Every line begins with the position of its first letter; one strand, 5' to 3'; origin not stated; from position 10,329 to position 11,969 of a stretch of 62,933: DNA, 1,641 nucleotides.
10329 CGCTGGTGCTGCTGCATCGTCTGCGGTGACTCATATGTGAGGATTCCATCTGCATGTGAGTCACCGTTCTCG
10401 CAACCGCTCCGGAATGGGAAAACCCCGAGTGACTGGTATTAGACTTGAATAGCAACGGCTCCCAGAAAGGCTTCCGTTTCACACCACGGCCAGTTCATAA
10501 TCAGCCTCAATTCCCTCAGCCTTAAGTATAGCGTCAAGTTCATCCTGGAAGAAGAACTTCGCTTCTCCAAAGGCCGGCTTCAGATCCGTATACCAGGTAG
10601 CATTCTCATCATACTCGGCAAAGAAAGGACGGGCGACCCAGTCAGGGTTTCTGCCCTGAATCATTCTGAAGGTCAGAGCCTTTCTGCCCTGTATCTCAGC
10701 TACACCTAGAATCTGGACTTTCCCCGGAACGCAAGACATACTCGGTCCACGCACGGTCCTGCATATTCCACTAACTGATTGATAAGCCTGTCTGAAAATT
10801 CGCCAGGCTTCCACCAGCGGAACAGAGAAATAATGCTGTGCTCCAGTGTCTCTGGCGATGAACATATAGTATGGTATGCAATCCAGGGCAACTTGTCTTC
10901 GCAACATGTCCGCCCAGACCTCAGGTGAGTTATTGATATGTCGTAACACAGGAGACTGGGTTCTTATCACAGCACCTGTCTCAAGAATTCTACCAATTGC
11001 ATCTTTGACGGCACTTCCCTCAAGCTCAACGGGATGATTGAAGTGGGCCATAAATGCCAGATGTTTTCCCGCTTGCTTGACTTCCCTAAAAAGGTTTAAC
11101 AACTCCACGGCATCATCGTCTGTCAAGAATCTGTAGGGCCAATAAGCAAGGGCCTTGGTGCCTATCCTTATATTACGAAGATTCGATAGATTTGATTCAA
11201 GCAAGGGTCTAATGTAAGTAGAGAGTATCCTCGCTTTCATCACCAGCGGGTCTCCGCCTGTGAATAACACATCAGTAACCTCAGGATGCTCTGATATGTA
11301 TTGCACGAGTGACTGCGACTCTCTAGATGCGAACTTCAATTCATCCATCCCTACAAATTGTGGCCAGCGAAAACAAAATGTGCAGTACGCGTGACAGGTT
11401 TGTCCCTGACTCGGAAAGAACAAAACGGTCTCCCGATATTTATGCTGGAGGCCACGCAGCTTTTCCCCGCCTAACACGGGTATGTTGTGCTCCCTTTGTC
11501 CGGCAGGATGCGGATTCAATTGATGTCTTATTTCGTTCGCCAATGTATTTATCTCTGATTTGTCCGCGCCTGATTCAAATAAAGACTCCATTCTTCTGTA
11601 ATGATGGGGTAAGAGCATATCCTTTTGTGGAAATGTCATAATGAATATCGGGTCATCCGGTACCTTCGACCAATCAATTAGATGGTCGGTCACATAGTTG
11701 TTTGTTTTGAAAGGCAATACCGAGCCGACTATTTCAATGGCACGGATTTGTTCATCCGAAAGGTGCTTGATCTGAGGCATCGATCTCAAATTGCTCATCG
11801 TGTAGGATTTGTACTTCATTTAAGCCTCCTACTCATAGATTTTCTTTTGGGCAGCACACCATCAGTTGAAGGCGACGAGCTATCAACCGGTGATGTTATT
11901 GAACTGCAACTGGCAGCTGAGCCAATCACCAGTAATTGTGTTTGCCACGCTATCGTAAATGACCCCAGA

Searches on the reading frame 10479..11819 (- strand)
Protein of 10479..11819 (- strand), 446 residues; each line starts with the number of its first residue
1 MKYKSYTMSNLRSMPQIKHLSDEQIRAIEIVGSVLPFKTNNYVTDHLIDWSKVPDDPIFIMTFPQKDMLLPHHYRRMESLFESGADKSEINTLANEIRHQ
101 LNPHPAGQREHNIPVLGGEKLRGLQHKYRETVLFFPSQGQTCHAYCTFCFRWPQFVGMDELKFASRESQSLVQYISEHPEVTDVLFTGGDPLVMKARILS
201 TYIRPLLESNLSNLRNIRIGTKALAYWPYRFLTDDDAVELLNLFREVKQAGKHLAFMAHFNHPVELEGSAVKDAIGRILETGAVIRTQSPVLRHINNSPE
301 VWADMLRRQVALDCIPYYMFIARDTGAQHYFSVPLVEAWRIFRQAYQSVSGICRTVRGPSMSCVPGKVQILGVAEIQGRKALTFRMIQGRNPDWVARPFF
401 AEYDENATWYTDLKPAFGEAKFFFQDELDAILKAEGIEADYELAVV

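Call 3: search_protein_families(library=pfam, proteins=[window:10479-11819:-], max_evalue=0.01)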
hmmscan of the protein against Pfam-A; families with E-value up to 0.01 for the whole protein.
window:10479-11819:- (446 aa): 1 family
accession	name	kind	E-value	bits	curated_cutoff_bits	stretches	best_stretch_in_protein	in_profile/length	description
PF04055.27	Radical_SAM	-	0.0016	19.1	29.5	1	140-204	5-69/166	Radical SAM superfamily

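Call 4: search_protein_families(library=ncbifam, proteins=[window:10479-11819:-], max_evalue=0.01)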
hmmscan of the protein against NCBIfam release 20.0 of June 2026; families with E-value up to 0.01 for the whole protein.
window:10479-11819:- (446 aa): 6 families
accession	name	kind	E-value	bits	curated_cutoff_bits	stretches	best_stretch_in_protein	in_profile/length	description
TIGR00238.1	TIGR00238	subfamily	5.1e-34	117.7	199.2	1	122-352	105-320/331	KamA family radical SAM protein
TIGR03822.1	AblA_like_2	hypoth_equivalog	1.6e-30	106.3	396.25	1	121-354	79-299/321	lysine-2,3-aminomutase-like protein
TIGR03820.1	lys_2_3_AblA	equivalog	3.8e-29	101.7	525.4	1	122-351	100-314/417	lysine 2,3-aminomutase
TIGR03821.1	EFP_modif_epmB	equivalog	8.2e-27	94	369.3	1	121-351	87-302/321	EF-P beta-lysylation protein EpmB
TIGR04468.1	arg_2_3_am_muta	equivalog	1.6e-26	93.2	600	1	122-345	92-304/351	arginine 2,3-aminomutase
TIGR04368.1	Glu_2_3_NH3_mut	equivalog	2.9e-25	88.7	650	1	140-351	160-358/404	glutamate 2,3-aminomutase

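Call 61: search_protein_families(library=pfam, proteins=[window:10479-11819:-], max_evalue=0.0001)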
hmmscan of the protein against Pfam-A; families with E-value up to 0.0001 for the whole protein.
window:10479-11819:- (446 aa): 0 families
